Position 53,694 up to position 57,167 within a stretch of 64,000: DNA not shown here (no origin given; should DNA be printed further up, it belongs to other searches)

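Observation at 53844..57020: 1058-aa tail protein with about 75-aa tandem protein repeats and Gly-rich terminal domain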

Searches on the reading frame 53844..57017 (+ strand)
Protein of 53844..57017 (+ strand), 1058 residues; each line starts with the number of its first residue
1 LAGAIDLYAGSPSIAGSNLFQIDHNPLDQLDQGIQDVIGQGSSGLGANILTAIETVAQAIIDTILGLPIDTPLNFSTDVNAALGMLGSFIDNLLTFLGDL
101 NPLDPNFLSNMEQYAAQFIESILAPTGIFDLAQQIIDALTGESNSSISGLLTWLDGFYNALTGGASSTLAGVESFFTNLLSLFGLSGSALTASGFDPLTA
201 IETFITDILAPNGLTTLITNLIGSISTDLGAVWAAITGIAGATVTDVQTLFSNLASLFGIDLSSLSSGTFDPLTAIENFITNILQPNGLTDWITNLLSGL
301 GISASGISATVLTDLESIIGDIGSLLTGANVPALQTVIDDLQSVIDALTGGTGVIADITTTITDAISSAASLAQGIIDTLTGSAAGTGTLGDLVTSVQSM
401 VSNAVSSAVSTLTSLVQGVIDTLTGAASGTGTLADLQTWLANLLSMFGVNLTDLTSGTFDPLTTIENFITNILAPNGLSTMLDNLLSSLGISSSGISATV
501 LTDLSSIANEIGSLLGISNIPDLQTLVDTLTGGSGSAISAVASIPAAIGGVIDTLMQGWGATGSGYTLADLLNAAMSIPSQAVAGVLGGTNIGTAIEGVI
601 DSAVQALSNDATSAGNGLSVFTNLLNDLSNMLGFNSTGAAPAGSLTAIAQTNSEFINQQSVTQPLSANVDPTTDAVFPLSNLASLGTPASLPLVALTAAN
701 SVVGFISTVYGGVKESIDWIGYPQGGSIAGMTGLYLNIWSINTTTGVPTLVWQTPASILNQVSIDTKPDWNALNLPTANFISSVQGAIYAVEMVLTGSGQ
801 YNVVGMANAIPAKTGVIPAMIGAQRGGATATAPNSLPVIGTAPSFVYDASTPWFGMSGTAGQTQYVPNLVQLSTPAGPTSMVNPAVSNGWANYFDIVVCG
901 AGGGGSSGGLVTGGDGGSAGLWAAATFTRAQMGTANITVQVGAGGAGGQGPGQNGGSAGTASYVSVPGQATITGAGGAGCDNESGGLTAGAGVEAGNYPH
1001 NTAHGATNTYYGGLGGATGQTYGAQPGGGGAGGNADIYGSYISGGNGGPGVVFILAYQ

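Call 5: search_protein_families(library=pfam, proteins=[window:53844-57017:+], max_evalue=0.01)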
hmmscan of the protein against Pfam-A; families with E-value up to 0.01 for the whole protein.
window:53844-57017:+ (1058 aa): 1 family
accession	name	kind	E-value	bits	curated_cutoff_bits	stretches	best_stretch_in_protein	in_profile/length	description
PF21722.4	Gly_rich_2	-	3.9e-15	56.9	24.3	1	889-1056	12-225/226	Glycine-rich domain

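Call 7: search_protein_families(library=phrogs, proteins=[window:53844-57017:+], max_evalue=0.001)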
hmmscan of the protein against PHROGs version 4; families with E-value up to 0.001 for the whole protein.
window:53844-57017:+ (1058 aa): 5 families
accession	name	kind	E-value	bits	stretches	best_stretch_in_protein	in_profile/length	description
phrog_346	-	tail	1.2e-52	180.4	1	523-1058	489-970/1013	minor tail protein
phrog_416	-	tail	3.5e-22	80.6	1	890-1058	183-350/350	minor tail protein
phrog_356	-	tail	1.3e-19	71.1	1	841-1058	631-840/924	minor tail protein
phrog_58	-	tail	6.9e-05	22.3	1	189-429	681-888/1544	tail length tape measure protein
phrog_305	-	tail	0.00099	18.8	1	84-441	357-669/1001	tail length tape measure protein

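Call 11: search_dna_similar(query=window:53844-57017:+, collection=phages, mode=protein, max_rows=40)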
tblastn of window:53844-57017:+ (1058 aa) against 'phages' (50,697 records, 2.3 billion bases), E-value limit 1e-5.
Records with a match: 467; places in all: 467; records where one place covers at least 80% of the query: 0.
Best place of each record, by identity: <60% 467.
By first word of the organism name: Mycobacterium 466; Mycolicibacterium 1.
By host as written in the record: Mycobacterium smegmatis mc2 155 316; Mycobacterium smegmatis mc#155 72; Mycobacterium smegmatis mc2155 22; - 11; Mycobacterium smegmatius mc2 155 10; Mycobacterium sp. 6; Mycolicibacterium smegmatis MC2 155 5; Mycobacterium smegamtis mc2 155 4; and 12 more.
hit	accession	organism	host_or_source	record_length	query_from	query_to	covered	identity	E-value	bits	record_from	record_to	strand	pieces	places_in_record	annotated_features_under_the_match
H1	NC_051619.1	Mycobacterium phage KiSi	Mycobacterium smegmatis mc2 155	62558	577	938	34%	29.2%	2e-11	75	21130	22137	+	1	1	26: minor tail protein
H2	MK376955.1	Mycobacterium phage KiSi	Mycobacterium smegmatis mc2 155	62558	577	938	34%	29.2%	2e-11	75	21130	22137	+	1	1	26: minor tail protein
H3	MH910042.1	Mycobacterium phage Scarlett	Mycobacterium smegmatis mc2 155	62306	577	938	34%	29.0%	8e-12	76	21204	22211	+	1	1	26: minor tail protein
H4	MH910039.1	Mycobacterium phage Oscar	Mycobacterium smegmatis mc2 155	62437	577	938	34%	28.9%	4e-11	74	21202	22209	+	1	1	26: minor tail protein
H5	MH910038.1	Mycobacterium phage LeMond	Mycobacterium smegmatis mc2 155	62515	577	938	34%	28.4%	2e-11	75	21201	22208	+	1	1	26: minor tail protein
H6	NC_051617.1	Mycobacterium phage Chris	Mycobacterium smegmatis mc2 155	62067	577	929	33%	28.0%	1e-12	79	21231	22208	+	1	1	26: minor tail protein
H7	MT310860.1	Mycobacterium phage Chris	Mycobacterium smegmatis mc2 155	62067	577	929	33%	28.0%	1e-12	79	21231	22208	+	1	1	26: minor tail protein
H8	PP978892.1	Mycobacterium phage Guppsters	Mycobacterium smegmatis mc2155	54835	560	897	32%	27.2%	9e-14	82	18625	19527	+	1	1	19: minor tail protein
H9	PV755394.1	Mycobacterium phage Violac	Mycobacterium smegmatis mc#155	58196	560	897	32%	27.2%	1e-13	82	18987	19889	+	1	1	19: tail spike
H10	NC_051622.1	Mycobacterium phage MarkPhew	Mycobacterium smegmatis mc2 155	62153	577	897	30%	28.3%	2e-12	78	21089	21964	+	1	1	27: minor tail protein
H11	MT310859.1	Mycobacterium phage MarkPhew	Mycobacterium smegmatis mc2 155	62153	577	897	30%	28.3%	2e-12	78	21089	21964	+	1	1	27: minor tail protein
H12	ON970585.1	Mycobacterium phage Sabbb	Mycobacterium smegmatis mc2 155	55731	560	897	32%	26.9%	7e-12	76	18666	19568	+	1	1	19: minor tail protein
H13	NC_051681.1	Mycobacterium phage Mattes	Mycobacterium smegmatis mc2 155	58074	560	897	32%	26.9%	7e-12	76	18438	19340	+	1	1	18: minor tail protein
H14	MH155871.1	Mycobacterium phage Mattes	Mycobacterium smegmatis mc2 155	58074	560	897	32%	26.9%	7e-12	76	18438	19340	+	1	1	18: minor tail protein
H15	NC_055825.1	Mycobacterium phage LilMoolah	Mycobacterium smegmatis mc#155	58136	560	897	32%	26.9%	7e-12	76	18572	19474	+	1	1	18: minor tail protein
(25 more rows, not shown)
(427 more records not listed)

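Call 13: find_homologous_proteins(query=window:53844-57017:+, max_evalue=0.00001)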
Query window:53844-57017:+ (1058 aa): 6 proteins with E <= 0.00001 among 8000 candidates.
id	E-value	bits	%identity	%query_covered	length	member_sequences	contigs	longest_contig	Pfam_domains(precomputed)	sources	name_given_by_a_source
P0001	0.0e+0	2198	100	100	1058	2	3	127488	PF21722.5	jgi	-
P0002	2.2e-95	339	31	78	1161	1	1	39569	-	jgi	jgi:hypothetical protein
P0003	1.2e-54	204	29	64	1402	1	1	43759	PF21722.5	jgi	jgi:hypothetical protein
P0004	1.3e-22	98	34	28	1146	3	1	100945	PF23918.2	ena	-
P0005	1.2e-19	88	34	28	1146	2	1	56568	PF23918.2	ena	-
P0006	1.0e-16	79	33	27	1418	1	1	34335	PF23918.2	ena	-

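Call 14: search_solved_structures(query=window:53844-57017:+, max_evalue=1, show_alignments=2)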
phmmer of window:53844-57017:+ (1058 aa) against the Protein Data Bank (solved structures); distinct sequences matched with E-value up to 1: 0.

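Call 16: find_encoding_contigs(protein=P0001, flank=10000, max_places=5)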
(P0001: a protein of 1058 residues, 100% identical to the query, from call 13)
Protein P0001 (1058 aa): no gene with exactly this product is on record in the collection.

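Call 21: search_protein_families(library=pfam, proteins=[P0002, P0003, P0004, P0006], max_evalue=0.01)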
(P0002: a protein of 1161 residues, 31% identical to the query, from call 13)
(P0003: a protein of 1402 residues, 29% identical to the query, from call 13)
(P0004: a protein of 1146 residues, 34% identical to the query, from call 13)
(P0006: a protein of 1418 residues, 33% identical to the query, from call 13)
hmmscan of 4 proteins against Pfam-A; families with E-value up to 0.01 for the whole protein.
P0002 (1161 aa): 1 family
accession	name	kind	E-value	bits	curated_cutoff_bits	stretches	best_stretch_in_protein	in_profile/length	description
PF21722.4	Gly_rich_2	-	0.0014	19.2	24.3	1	989-1157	7-223/226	Glycine-rich domain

P0003 (1402 aa): 1 family
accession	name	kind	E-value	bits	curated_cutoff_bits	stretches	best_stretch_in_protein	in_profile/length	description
PF21722.4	Gly_rich_2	-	7.1e-17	62.6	24.3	1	1234-1401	4-226/226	Glycine-rich domain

P0004 (1146 aa): 2 families
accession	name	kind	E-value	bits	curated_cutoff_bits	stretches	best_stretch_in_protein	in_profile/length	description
PF23918.1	DUF7257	-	6.9e-27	95.1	27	1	763-991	7-238/239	Domain of unknown function (DUF7257)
PF23312.1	UBA_SIK3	-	0.00031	21.1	27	0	406-419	7-20/40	Protein kinase SIK3 UBA domain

P0006 (1418 aa): 1 family
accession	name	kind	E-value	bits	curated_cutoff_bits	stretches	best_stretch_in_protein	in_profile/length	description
PF23918.1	DUF7257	-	2.5e-20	73.6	27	1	1015-1253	6-238/239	Domain of unknown function (DUF7257)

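Call 44: find_encoding_contigs(protein=P0002, flank=10000, max_places=3)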
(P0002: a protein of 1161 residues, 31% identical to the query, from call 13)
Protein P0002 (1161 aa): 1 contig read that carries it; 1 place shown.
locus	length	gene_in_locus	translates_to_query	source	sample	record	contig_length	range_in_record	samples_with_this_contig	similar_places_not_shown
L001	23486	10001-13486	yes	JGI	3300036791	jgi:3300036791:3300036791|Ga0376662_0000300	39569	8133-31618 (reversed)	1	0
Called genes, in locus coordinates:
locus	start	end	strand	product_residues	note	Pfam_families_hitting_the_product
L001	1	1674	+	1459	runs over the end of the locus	-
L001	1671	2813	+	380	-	-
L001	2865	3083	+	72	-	-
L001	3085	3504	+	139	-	-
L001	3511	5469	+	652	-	PF14594:Sipho_Gp37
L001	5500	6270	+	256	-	PF07463:NUMOD4, PF13392:HNH_3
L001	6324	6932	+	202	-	-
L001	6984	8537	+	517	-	-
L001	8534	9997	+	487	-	-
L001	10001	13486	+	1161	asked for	-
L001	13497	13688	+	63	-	-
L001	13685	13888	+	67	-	-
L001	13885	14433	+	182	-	-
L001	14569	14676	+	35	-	-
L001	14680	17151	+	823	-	PF00182:Glyco_hydro_19 (weak), PF13529:Peptidase_C39_2, PF27131:Rv3766_C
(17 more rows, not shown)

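Call 45: find_encoding_contigs(protein=P0004, flank=10000, max_places=3)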
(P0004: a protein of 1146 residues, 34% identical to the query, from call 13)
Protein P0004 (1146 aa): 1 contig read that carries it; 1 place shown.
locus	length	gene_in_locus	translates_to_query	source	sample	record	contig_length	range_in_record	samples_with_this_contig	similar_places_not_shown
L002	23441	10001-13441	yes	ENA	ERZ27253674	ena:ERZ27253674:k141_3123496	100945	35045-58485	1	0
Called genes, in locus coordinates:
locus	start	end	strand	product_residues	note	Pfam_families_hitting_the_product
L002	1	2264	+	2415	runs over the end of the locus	-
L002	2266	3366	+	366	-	-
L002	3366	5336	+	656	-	PF14594:Sipho_Gp37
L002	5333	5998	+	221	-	-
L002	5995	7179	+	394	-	-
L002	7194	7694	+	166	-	-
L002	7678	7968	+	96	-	-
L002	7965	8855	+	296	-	-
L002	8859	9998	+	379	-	-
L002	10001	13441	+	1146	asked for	PF23918:DUF7257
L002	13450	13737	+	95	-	-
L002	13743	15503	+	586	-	-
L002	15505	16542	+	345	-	-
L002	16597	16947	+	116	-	-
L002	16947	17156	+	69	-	-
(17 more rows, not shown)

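Call 51: predict_structure(alignment_id=A1)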
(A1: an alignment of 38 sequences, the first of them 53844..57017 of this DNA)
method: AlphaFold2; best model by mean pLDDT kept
length: 1058 residues; sequences in the alignment: 38
mean_pLDDT: 67.4   pTM: 0.37
mean pLDDT of the five models: 67.4, 67.3, 66.3, 64.6, 59.8
residues with pLDDT >= 90: 185; 70-90: 254; 50-70: 403; < 50: 216
segments of 3 or more residues with pLDDT < 50: 1-15, 28-44, 125-132, 137-148, 236-240, 323-335, 350-369, 378-388, 423-432, 493-495, 533-537, 555-566, 578-590, 655-680, 834-839
pLDDT, mean of each block of 10 residues (from residue 1): 39 46 48 41 48 61 61 57 71 72 76 72 47 47 47 59 52 65 60 56 59 53 53 50 59 65 63 68 61 67 59 64 45 48 51 40 45 48 44 58 61 60 44 59 70 69 70 66 65 55 67 59 58 49 55 47 45 52 40 74 85 82 81 64 67 48 39 44 55 89 88 88 88 94 91 92 82 89 91 94 84 82 77 50 78 82 69 90 86 94 89 89 95 95 93 85 97 96 71 92 85 83 85 74 90 92
secondary structure, 60 per line:
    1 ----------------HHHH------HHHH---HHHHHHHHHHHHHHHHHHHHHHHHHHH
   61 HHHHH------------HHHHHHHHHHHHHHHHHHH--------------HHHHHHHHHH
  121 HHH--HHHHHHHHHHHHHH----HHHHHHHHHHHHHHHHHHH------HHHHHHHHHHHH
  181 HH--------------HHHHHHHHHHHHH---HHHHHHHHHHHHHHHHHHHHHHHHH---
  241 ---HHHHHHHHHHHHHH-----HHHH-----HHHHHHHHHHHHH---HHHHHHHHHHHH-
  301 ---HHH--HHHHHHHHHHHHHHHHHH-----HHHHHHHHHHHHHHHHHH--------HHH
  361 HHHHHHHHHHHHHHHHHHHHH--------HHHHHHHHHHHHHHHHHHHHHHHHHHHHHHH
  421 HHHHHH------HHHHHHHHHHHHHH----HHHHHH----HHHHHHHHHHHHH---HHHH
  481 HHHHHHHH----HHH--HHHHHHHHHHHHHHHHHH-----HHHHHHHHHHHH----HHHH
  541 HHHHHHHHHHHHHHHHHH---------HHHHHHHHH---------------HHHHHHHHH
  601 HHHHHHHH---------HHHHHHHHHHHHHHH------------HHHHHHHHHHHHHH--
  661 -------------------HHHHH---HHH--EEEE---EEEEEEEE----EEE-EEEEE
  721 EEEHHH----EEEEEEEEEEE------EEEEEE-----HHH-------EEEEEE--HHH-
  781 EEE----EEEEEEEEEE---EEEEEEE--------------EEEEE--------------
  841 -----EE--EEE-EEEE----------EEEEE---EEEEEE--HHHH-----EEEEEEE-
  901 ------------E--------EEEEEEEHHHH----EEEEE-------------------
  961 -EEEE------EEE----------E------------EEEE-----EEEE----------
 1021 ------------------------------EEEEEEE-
elements in order (helices of 4 or more, strands of 3 or more residues): H17-20 H27-30 H34-65 H78-96 H111-123 H126-139 H144-162 H169-182 H197-209 H213-237 H244-257 H263-266 H272-284 H288-299 H309-326 H332-349 H358-381 H390-426 H433-446 H451-456 H461-473 H477-488 H498-515 H521-532 H537-558 H568-576 H592-608 H618-632 H645-658 H680-684 E693-696 E700-707 E712-714 E716-723 E731-741 E748-753 E769-774 E781-783 E788-797 E801-807 E822-826 E850-852 E854-857 E868-872 E876-881 H884-887 E893-899 E922-928 H929-932 E937-941 E962-965 E972-974 E998-1001 E1007-1010 E1051-1057
